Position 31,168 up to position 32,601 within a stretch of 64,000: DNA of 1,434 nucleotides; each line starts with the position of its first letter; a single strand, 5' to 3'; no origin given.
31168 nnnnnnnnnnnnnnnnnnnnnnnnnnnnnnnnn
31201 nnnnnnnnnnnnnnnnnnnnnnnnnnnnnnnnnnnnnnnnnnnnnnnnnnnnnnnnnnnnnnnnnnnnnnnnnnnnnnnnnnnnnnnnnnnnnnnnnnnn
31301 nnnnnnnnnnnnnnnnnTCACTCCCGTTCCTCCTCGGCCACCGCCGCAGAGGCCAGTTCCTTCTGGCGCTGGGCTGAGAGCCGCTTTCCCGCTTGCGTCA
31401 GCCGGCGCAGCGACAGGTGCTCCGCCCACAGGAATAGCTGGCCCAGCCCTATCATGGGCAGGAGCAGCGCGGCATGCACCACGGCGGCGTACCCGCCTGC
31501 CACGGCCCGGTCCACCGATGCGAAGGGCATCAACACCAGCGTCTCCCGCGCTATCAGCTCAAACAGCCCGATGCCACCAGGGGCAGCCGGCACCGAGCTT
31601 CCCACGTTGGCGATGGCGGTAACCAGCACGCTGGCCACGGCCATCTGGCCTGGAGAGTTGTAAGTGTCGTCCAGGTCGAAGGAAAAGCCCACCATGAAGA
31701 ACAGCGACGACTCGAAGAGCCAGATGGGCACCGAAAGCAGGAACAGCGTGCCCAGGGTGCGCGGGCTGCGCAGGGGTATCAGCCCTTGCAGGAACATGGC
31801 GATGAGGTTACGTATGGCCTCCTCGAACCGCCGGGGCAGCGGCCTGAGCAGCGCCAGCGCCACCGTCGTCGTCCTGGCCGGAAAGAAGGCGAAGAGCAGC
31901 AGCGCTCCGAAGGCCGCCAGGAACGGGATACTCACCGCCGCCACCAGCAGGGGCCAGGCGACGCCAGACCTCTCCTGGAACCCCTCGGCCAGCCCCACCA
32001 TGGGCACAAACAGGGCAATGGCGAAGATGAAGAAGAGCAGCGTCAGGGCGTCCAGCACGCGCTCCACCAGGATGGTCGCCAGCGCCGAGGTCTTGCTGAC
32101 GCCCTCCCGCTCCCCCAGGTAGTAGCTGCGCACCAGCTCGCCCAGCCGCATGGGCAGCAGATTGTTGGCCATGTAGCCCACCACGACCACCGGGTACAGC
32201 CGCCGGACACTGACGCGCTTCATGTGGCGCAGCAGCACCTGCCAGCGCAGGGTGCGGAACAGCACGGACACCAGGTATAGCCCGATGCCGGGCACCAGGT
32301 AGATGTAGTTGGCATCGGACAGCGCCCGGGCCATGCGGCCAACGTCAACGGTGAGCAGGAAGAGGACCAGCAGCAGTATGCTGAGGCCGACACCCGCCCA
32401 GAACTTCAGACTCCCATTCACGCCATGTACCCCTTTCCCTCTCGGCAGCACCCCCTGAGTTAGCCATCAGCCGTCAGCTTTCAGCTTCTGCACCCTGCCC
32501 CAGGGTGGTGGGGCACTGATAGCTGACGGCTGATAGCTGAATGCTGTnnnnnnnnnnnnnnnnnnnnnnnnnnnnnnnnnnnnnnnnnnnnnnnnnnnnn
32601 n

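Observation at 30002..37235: Co-oriented cluster joining the two function-unknown families Chlor_Arch_YYY (DUF2298) and TIGR03663 to an MprF-like TM protein and a translationally coupled FAD oxidoreductase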

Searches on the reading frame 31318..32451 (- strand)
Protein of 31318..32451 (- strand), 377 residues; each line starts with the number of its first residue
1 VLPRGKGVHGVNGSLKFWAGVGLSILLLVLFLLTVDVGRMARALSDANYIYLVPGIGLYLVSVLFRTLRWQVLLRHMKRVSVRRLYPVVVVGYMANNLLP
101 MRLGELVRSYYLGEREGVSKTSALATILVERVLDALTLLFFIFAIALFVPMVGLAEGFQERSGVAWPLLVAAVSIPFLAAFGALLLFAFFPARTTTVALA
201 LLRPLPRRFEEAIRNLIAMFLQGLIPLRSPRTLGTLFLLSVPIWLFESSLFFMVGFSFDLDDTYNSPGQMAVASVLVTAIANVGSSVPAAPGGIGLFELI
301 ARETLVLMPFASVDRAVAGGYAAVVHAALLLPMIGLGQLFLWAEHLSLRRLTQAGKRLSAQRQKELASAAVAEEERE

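Call 5: search_protein_families(library=pfam, proteins=[window:31318-32451:-], max_evalue=0.01)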
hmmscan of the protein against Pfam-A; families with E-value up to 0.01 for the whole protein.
window:31318-32451:- (377 aa): 1 family
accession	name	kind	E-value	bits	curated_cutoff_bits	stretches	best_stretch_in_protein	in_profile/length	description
PF03706.18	LPG_synthase_TM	-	2.2e-47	162.4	33.4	1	18-337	2-302/302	Lysylphosphatidylglycerol synthase TM region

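Call 6: search_protein_families(library=ncbifam, proteins=[window:31318-32451:-], max_evalue=0.01)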
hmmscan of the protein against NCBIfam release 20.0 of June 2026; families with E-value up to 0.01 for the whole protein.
window:31318-32451:- (377 aa): 2 families
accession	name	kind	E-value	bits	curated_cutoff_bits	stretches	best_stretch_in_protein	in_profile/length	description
TIGR00374.1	TIGR00374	subfamily_domain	7.2e-26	91.4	43.2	1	23-301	3-273/323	flippase-like domain-containing protein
TIGR03476.1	HpnL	subfamily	2.1e-08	33.9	195.65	1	21-185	9-171/318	putative membrane protein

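Call 31: search_solved_structures(query=window:31318-32451:-, max_evalue=1)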
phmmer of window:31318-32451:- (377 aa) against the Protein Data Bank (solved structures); distinct sequences matched with E-value up to 1: 1.
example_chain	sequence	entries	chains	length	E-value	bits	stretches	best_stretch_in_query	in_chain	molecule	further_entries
8ydm_N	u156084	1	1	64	0.21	14.2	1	324-360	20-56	hypothetical protein chain N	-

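Call 75: search_dna_similar(query=window:31318-32451:-, collection=plasmids, mode=protein, max_evalue=0.000001, max_rows=30)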
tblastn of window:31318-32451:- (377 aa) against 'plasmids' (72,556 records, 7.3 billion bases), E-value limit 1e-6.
No match.
